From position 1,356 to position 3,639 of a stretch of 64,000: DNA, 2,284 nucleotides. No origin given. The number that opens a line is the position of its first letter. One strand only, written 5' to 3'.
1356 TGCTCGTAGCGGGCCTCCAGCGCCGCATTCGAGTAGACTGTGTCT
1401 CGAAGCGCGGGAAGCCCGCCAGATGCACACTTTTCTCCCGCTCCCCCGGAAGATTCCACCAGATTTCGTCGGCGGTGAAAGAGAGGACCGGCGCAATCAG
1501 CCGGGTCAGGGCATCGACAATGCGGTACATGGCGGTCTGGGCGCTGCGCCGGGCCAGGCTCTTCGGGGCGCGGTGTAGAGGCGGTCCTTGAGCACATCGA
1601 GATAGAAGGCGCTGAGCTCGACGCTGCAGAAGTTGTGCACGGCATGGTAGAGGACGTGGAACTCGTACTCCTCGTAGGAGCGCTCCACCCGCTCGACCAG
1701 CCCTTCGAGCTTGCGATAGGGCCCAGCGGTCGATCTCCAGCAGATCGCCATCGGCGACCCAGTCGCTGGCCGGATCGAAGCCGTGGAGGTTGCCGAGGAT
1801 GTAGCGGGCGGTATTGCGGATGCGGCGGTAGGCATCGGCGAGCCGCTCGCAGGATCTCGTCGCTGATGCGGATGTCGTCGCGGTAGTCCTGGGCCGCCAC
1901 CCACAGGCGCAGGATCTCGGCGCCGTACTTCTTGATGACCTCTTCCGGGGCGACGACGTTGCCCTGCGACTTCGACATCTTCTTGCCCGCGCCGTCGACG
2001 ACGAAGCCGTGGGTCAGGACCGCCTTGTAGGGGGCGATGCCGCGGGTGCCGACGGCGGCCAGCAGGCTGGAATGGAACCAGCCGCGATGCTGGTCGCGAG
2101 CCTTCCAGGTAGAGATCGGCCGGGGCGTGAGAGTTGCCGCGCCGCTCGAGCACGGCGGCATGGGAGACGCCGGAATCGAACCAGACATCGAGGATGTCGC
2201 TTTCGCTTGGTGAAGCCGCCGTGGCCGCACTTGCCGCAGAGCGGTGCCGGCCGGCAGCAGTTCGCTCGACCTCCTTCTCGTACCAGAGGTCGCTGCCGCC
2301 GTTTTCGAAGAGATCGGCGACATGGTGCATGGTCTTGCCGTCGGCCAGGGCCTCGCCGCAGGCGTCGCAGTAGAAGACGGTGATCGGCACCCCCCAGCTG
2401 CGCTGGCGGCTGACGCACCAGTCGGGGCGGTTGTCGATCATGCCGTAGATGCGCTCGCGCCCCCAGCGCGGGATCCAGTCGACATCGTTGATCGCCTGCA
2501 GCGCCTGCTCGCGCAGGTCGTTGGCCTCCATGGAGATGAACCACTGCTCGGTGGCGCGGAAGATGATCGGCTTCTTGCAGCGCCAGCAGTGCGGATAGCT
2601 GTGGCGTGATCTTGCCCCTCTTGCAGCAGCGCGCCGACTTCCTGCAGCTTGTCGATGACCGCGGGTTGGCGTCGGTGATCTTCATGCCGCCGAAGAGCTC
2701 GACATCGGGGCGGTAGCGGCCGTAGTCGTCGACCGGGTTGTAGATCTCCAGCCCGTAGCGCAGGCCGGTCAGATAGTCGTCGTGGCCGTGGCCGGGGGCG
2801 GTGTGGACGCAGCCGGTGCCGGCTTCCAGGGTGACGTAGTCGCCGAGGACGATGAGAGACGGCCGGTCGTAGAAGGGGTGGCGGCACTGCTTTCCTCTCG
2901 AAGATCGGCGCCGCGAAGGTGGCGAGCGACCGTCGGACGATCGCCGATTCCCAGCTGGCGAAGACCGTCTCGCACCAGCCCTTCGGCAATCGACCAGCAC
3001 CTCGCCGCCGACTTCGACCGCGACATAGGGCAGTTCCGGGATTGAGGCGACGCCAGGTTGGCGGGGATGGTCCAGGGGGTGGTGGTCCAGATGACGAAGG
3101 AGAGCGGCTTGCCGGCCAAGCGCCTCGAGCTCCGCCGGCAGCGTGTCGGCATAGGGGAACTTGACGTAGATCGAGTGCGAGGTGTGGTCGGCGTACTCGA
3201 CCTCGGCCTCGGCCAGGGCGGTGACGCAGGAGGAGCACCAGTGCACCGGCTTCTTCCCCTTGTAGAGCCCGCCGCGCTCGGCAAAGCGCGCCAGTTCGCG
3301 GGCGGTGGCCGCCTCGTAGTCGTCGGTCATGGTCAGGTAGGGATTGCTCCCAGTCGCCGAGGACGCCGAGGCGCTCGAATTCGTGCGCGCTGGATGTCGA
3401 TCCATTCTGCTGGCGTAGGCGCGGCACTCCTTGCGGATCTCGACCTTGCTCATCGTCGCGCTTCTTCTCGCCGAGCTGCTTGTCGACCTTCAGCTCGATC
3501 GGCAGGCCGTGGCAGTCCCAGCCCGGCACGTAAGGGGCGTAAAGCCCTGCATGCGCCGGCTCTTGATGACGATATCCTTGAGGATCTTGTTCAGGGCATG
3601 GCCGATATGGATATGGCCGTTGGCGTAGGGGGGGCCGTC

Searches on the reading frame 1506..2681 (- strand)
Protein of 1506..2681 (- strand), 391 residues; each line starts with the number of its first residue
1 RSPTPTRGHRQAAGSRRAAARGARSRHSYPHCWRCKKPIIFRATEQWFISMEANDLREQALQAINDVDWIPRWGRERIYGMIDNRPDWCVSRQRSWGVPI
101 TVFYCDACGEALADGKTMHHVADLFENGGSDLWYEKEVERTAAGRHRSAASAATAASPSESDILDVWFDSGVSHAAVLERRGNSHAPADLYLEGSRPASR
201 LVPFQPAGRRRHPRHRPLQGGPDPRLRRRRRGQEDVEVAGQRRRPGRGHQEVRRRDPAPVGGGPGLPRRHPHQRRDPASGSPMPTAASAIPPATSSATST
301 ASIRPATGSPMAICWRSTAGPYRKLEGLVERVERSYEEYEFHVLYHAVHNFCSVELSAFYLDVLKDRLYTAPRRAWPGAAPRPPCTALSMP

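Call 26: search_protein_families(library=pfam, proteins=[window:1506-2681:-], max_evalue=0.001)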
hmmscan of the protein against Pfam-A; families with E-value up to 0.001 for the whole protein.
window:1506-2681:- (391 aa): 2 families
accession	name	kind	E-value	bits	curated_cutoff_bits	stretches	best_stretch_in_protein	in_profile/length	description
PF00133.28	tRNA-synt_1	-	1.4e-34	120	22.7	1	40-195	185-336/414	tRNA synthetases class I (I, L, M and V)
PF08264.19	Anticodon_1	-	8.9e-10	39.1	25.1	1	323-371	6-54/148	Anticodon-binding domain of tRNA ligase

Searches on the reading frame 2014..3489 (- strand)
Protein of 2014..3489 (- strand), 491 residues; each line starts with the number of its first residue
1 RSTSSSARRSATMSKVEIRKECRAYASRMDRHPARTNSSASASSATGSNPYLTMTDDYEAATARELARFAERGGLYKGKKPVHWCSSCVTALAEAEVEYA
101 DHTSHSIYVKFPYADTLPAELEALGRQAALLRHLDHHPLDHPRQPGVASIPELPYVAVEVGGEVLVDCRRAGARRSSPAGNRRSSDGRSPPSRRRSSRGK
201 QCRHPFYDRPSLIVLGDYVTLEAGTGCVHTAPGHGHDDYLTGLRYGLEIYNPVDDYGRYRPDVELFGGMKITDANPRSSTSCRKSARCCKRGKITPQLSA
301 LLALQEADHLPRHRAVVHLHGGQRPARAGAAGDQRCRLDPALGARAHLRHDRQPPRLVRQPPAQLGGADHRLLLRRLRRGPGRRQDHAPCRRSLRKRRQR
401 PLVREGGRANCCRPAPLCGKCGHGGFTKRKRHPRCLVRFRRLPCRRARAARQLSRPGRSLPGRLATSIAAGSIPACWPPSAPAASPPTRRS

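Call 26: search_protein_families(library=pfam, proteins=[window:2014-3489:-], max_evalue=0.001)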
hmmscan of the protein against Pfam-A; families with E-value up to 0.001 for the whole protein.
window:2014-3489:- (491 aa): 2 families
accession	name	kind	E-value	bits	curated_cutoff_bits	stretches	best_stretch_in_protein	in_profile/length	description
PF00133.28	tRNA-synt_1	-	1.9e-15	57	22.7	1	9-113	91-185/414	tRNA synthetases class I (I, L, M and V)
PF13603.12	tRNA-synt_1_2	-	0.0008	19.4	25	0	198-251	85-138/185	Leucyl-tRNA synthetase, editing domain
